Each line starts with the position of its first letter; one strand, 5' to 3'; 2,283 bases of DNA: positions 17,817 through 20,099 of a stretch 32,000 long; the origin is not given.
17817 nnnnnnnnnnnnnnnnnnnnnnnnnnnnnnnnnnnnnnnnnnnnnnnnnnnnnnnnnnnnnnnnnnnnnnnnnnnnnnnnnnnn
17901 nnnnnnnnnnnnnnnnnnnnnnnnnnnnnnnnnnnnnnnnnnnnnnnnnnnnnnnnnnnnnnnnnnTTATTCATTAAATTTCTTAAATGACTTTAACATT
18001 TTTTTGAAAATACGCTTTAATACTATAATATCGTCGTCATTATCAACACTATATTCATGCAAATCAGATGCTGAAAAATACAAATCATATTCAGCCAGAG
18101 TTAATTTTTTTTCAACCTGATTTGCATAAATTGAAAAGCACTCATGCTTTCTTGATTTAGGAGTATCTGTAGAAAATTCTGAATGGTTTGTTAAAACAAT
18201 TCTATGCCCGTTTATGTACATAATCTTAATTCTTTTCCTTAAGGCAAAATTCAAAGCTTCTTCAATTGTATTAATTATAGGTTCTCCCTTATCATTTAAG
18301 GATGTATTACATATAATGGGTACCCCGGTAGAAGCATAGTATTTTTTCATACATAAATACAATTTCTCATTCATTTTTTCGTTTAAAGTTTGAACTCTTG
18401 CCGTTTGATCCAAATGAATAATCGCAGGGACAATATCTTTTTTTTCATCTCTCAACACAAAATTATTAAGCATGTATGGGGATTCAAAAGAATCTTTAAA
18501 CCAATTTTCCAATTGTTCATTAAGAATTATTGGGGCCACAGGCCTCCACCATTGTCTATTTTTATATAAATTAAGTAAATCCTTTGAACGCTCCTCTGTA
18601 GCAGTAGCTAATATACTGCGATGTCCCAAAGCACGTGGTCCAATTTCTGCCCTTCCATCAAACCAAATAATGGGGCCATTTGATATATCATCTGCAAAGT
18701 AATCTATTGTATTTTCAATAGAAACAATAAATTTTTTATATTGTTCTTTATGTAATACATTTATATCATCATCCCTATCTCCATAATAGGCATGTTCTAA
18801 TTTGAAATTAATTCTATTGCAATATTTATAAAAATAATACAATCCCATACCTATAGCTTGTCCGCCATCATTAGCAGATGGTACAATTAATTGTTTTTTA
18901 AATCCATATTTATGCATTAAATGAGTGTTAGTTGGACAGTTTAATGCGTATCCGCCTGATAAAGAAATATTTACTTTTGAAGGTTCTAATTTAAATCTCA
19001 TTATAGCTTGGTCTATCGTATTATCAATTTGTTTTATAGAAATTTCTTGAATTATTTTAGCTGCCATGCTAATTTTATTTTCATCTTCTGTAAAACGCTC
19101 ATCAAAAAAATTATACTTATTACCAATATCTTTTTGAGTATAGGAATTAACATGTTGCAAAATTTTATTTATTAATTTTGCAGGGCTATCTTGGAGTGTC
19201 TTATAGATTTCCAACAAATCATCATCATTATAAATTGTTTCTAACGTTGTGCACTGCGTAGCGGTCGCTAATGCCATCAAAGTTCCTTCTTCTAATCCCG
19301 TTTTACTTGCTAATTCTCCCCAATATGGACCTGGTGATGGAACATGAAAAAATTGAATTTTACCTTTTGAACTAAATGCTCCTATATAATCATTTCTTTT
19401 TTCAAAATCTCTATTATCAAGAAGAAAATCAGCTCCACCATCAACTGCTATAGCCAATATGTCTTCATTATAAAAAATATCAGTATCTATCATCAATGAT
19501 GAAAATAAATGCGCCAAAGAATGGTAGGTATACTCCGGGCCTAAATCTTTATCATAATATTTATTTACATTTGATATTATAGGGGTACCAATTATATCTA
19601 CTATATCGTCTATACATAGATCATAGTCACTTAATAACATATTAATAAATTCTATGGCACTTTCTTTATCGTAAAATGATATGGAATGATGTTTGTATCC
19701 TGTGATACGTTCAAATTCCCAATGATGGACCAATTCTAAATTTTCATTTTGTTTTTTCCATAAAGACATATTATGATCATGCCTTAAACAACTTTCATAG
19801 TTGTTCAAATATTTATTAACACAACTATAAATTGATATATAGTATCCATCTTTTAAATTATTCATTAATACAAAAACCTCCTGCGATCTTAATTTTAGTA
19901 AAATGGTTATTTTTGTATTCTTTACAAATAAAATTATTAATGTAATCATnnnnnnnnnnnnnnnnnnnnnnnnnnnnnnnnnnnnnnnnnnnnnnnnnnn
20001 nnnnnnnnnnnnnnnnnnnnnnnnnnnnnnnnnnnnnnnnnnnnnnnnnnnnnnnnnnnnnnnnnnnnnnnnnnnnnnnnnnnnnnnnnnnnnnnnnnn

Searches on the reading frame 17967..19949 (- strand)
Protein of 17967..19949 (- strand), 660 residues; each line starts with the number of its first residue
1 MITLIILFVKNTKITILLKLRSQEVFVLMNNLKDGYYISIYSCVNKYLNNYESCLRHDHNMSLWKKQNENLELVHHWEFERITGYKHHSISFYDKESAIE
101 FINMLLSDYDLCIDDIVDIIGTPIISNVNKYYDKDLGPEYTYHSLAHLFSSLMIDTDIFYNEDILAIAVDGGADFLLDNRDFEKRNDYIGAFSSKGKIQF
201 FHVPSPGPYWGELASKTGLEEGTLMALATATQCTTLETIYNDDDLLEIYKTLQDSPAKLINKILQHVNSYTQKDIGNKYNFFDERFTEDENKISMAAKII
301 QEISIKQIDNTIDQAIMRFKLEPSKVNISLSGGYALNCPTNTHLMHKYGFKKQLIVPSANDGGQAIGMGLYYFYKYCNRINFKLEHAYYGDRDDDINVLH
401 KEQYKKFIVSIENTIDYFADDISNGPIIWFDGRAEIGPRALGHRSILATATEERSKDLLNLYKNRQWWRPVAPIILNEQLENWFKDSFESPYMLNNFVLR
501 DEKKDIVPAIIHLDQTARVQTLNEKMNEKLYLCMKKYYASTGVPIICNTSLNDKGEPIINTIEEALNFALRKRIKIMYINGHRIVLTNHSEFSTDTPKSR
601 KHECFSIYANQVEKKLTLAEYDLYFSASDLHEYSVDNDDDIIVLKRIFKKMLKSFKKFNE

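Call 5: search_protein_families(library=pfam, proteins=[window:17967-19949:-])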
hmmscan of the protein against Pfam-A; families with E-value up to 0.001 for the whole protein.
window:17967-19949:- (660 aa): 2 families
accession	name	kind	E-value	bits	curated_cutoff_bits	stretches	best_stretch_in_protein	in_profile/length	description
PF16861.10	Carbam_trans_C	-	2.8e-52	177.2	27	1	422-582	4-166/170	Carbamoyltransferase C-terminus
PF02543.21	Carbam_trans_N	-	1.6e-06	28.2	24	1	271-368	246-344/346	Carbamoyltransferase N-terminus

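Call 11: search_protein_families(library=ncbifam, max_evalue=0.01, proteins=[window:17967-19949:-])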
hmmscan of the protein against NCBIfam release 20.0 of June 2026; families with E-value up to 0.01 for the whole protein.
window:17967-19949:- (660 aa): 1 family
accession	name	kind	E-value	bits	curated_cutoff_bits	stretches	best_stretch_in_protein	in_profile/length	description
NF041651.1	nodul_NodU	equivalog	6.7e-46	157.2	1000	1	257-567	234-538/556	nodulation protein NodU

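Call 39: search_dna_similar(query=window:17967-19865:-, collection=plasmids, mode=protein, max_rows=15)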
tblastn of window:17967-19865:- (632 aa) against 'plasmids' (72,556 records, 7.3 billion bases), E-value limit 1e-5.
Records with a match: 476; places in all: 774; records where one place covers at least 80% of the query: 7.
Best place of each record, by identity: <60% 476.
By first word of the organism name: Ralstonia 133; Rhizobium 48; Burkholderia 48; Sinorhizobium 47; Streptomyces 46; Bacillus 19; Bradyrhizobium 17; Deinococcus 15; Paraburkholderia 10; Ensifer 8; and 46 more.
By predicted mobility (MOB-suite, as given by PLSDB): non-mobilizable 204; mobilizable 152; conjugative 120.
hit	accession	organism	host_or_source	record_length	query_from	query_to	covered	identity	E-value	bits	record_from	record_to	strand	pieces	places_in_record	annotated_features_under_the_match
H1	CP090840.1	Streptomyces viridifaciens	Whole organism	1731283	4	578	91%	41.2%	5e-142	464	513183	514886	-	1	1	hypothetical protein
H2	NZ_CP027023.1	Streptomyces sp. WAC00288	Culture,soil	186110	4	578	91%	40.4%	3e-145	473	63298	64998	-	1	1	carbamoyltransferase C-terminal domain-containing protein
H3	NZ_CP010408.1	Streptomyces vietnamensis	soil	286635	2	591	93%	39.0%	1e-143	468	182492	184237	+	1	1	carbamoyltransferase C-terminal domain-containing protein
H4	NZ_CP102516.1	Streptomyces yangpuensis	Crocus sativus,pure culture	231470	28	580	88%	39.4%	1e-114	385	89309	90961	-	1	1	carbamoyltransferase C-terminal domain-containing protein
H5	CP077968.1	Streptomyces lavendulae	Citrus reticulata,single cell,soil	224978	28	580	88%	39.3%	1e-114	384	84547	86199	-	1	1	record has no annotation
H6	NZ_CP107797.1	Streptomyces sp. NBC_00557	-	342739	28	578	87%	38.2%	2e-115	387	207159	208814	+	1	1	carbamoyltransferase C-terminal domain-containing protein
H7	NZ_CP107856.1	Streptomyces sp. NBC_00503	-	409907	28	573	86%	37.0%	1e-118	396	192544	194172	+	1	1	carbamoyltransferase C-terminal domain-containing protein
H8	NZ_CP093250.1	Moellerella wisconsensis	whole organism,Food: Red deer meat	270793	112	551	70%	31.6%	5e-42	171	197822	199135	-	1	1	carbamoyltransferase C-terminal domain-containing protein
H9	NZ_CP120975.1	Moellerella wisconsensis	mutton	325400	112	551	70%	31.6%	5e-42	171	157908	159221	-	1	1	carbamoyltransferase C-terminal domain-containing protein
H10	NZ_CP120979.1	Moellerella wisconsensis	mutton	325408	112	551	70%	31.6%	5e-42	171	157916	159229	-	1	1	carbamoyltransferase C-terminal domain-containing protein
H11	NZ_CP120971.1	Moellerella wisconsensis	mutton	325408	112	551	70%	31.6%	5e-42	171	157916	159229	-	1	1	carbamoyltransferase C-terminal domain-containing protein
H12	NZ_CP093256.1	Moellerella wisconsensis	whole organism,Food: Red deer meat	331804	112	551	70%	31.6%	5e-42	171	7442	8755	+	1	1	carbamoyltransferase C-terminal domain-containing protein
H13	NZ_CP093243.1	Moellerella wisconsensis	whole organism,Food: Red deer meat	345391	112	551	70%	31.6%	5e-42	171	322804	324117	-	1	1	carbamoyltransferase C-terminal domain-containing protein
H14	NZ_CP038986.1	Deinococcus radiodurans R1 = ATCC 13939 = DSM 20539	cell culture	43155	74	556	76%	24.6%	4e-19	100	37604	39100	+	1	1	carbamoyltransferase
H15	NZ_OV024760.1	Deinococcus radiodurans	-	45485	74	556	76%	24.6%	4e-19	100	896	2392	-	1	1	carbamoyltransferase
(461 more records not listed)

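Call 42: search_solved_structures(query=window:17967-19865:-, max_evalue=0.001)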
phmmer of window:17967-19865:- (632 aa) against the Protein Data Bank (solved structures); distinct sequences matched with E-value up to 0.001: 12.
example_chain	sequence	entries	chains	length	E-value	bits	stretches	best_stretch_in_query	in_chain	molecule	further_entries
7xb6_A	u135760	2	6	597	3.4e-33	118.2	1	253-543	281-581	Carbamoyltransferase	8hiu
3vex_A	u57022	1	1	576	3.7e-28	101.6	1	300-543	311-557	O-carbamoyltransferase TobZ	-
3ver_A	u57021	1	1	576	3.7e-28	101.6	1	300-543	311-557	O-carbamoyltransferase TobZ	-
3ven_A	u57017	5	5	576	3.7e-28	101.6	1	300-543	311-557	O-carbamoyltransferase TobZ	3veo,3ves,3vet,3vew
3vf4_A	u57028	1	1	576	9.6e-28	100.2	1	300-543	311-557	O-carbamoyltransferase TobZ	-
3vf2_A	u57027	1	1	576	1.3e-27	99.8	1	300-543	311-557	O-carbamoyltransferase TobZ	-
3vez_A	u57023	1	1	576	1.9e-27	99.2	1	300-543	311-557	O-carbamoyltransferase TobZ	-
9s2t_A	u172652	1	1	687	1.2e-26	96.6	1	298-552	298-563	Decarbamoylnovobiocin carbamoyltransferase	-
7vyj_A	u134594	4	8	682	1.1e-23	86.8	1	386-549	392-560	GdmN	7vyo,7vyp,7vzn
7vzq_A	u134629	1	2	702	1.2e-23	86.7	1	386-549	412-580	GdmN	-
7vx0_A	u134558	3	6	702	1.2e-23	86.7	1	386-549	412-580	GdmN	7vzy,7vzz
7vzu_A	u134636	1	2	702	1.2e-23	86.7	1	386-549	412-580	GdmN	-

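Call 65: find_homologous_proteins(query=window:17967-19865:-, max_evalue=1e-20)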
Query window:17967-19865:- (632 aa): 2782 proteins with E <= 1e-20 among 8000 candidates; the best 120 are listed.
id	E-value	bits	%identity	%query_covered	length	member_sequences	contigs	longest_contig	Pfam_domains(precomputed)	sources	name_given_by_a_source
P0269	6.4e-296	1001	68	99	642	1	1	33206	PF02543.22,PF16861.11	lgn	-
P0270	1.7e-289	980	66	99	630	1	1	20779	PF02543.22,PF16861.11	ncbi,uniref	ncbi:carbamoyltransferase C-terminal domain-containing protein [Anaerocolumna jejuensis]|uniref:carb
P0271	5.7e-282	955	64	99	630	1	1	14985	PF02543.22,PF16861.11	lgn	-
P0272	8.6e-267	905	63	99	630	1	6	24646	PF02543.22,PF16861.11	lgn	-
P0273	1.7e-266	904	62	99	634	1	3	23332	PF02543.22,PF16861.11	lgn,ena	-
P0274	3.6e-264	896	61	99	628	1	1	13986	PF02543.22,PF16861.11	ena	-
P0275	1.2e-208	713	52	99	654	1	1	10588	PF02543.22,PF16861.11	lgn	-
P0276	1.1e-207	710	51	98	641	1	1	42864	PF02543.22,PF16861.11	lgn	-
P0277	1.5e-207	709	54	92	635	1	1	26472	PF02543.22,PF16861.11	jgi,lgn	jgi:predicted NodU family carbamoyl transferase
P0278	9.0e-207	707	52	99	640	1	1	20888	PF02543.22,PF16861.11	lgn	-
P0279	2.7e-206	705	52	98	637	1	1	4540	PF02543.22,PF16861.11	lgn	-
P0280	4.0e-200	685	50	98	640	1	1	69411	PF02543.22,PF16861.11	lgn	-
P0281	7.3e-199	680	51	91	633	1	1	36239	PF02543.22,PF16861.11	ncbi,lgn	-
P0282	7.0e-198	677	50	100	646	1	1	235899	PF02543.22,PF16861.11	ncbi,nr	ncbi:MAG: carbamoyltransferase [Clostridia bacterium]|nr:carbamoyltransferase [Clostridia bacterium]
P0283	2.4e-197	675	50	98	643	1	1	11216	PF02543.22,PF16861.11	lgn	-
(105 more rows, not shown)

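Call 66: find_encoding_contigs(protein=P0269, flank=10000, max_places=1)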
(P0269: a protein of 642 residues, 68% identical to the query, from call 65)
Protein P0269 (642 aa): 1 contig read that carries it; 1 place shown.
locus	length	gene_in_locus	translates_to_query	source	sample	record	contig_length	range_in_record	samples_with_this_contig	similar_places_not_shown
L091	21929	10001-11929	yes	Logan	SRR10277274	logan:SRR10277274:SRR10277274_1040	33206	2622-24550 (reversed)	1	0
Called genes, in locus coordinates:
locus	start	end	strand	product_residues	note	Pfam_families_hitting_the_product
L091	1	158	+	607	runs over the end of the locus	PF00501:AMP-binding, PF13193:AMP-binding_C, PF00550:PP-binding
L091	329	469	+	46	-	-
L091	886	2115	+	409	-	PF08421:Methyltransf_13, PF13489:Methyltransf_23, PF08242:Methyltransf_12, PF08484:Methyltransf_14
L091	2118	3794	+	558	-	PF20706:GT4-conflict, PF00534:Glycos_transf_1, PF13692:Glyco_trans_1_4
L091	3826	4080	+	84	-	PF00550:PP-binding (weak)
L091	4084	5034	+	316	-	PF00535:Glycos_transf_2, PF10111:Glyco_tranf_2_2, PF13641:Glyco_tranf_2_3 (weak)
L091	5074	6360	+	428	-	PF01663:Phosphodiest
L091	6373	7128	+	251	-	PF23441:SDR (weak), PF00106:adh_short, PF08659:KR, PF13561:adh_short_C2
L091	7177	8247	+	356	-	PF14399:BtrH_N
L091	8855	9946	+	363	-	PF04055:Radical_SAM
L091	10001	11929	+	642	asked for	PF02543:Carbam_trans_N, PF16861:Carbam_trans_C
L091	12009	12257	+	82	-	PF00550:PP-binding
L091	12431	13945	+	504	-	-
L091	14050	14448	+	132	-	PF00903:Glyoxalase, PF12681:Glyoxalase_2, PF18029:Glyoxalase_6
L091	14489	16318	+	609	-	PF00005:ABC_tran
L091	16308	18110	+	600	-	PF00005:ABC_tran, PF02463:SMC_N (faint), PF13304:AAA_21 (faint)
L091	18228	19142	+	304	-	-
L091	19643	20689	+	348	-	PF01966:HD (weak)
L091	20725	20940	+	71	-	-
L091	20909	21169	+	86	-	-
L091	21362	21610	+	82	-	-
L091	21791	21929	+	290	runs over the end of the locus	PF13489:Methyltransf_23, PF08241:Methyltransf_11, PF08242:Methyltransf_12 (weak), PF13649:Methyltransf_25 (weak), PF13847:Methyltransf_31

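Call 67: find_encoding_contigs(protein=P0270, flank=10000, max_places=1)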
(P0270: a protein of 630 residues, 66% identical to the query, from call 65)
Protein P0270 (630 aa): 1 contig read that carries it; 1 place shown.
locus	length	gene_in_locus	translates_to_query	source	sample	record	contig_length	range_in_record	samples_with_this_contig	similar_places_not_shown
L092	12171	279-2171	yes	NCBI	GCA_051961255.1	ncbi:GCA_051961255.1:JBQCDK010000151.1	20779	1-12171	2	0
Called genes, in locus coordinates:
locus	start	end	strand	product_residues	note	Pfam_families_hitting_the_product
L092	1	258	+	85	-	?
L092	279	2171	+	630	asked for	PF02543:Carbam_trans_N, PF16861:Carbam_trans_C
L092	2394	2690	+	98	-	PF00550:PP-binding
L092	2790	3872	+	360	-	PF13528:Glyco_trans_1_3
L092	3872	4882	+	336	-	PF04055:Radical_SAM, PF13353:Fer4_12 (faint)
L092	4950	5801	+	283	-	PF04055:Radical_SAM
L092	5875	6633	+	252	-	PF04794:YdjC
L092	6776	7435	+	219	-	PF01966:HD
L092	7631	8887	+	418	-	-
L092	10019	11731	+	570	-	PF00501:AMP-binding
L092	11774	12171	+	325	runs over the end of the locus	PF14399:BtrH_N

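Call 72: find_encoding_contigs(protein=P0273, flank=8000, max_places=2)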
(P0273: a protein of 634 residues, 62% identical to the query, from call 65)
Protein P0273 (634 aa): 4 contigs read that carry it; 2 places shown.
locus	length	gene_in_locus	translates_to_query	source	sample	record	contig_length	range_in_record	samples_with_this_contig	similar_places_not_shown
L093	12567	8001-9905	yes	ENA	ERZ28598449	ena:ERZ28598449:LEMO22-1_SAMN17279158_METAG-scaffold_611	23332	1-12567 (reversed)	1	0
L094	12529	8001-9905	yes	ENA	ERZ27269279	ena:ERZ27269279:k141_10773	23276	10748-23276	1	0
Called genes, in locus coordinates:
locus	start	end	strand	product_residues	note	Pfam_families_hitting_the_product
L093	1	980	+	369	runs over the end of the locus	-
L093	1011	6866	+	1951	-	PF00109:ketoacyl-synt, PF02801:Ketoacyl-synt_C, PF16197:KAsynt_C_assoc, PF22336:RhiE-like_linker, PF22621:CurL-like_PKS_C, PF21089:PKS_DH_N, PF14765:PS-DH, PF21394:Beta-ketacyl_N, +4 more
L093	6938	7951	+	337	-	-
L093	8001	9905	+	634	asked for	PF02543:Carbam_trans_N (weak), PF16861:Carbam_trans_C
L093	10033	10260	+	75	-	PF00550:PP-binding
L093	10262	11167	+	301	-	-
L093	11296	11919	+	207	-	-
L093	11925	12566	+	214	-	?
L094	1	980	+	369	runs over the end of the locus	-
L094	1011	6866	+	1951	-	PF00109:ketoacyl-synt, PF02801:Ketoacyl-synt_C, PF16197:KAsynt_C_assoc, PF22336:RhiE-like_linker, PF22621:CurL-like_PKS_C, PF21089:PKS_DH_N, PF14765:PS-DH, PF21394:Beta-ketacyl_N, +4 more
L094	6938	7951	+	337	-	-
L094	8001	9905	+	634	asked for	PF02543:Carbam_trans_N (weak), PF16861:Carbam_trans_C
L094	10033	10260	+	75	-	PF00550:PP-binding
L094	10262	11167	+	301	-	-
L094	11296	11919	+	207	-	-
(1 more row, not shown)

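Call 73: find_encoding_contigs(protein=P0271, flank=8000, max_places=1)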
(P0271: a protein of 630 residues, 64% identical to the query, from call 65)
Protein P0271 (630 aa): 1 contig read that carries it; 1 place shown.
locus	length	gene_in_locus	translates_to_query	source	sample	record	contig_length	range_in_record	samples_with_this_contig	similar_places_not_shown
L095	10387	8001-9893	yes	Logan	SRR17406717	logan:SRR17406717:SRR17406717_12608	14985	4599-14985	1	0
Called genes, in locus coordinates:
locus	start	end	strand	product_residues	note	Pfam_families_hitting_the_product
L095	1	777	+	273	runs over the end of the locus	PF00535:Glycos_transf_2, PF10111:Glyco_tranf_2_2, PF13641:Glyco_tranf_2_3, PF02709:Glyco_transf_7C (weak)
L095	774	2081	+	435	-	PF00534:Glycos_transf_1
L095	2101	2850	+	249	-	PF01048:PNP_UDP_1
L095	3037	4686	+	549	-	PF00664:ABC_membrane, PF00005:ABC_tran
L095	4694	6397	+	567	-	PF00664:ABC_membrane, PF00005:ABC_tran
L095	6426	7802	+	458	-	PF00501:AMP-binding, PF13193:AMP-binding_C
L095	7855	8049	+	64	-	-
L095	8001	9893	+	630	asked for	PF02543:Carbam_trans_N (weak), PF16861:Carbam_trans_C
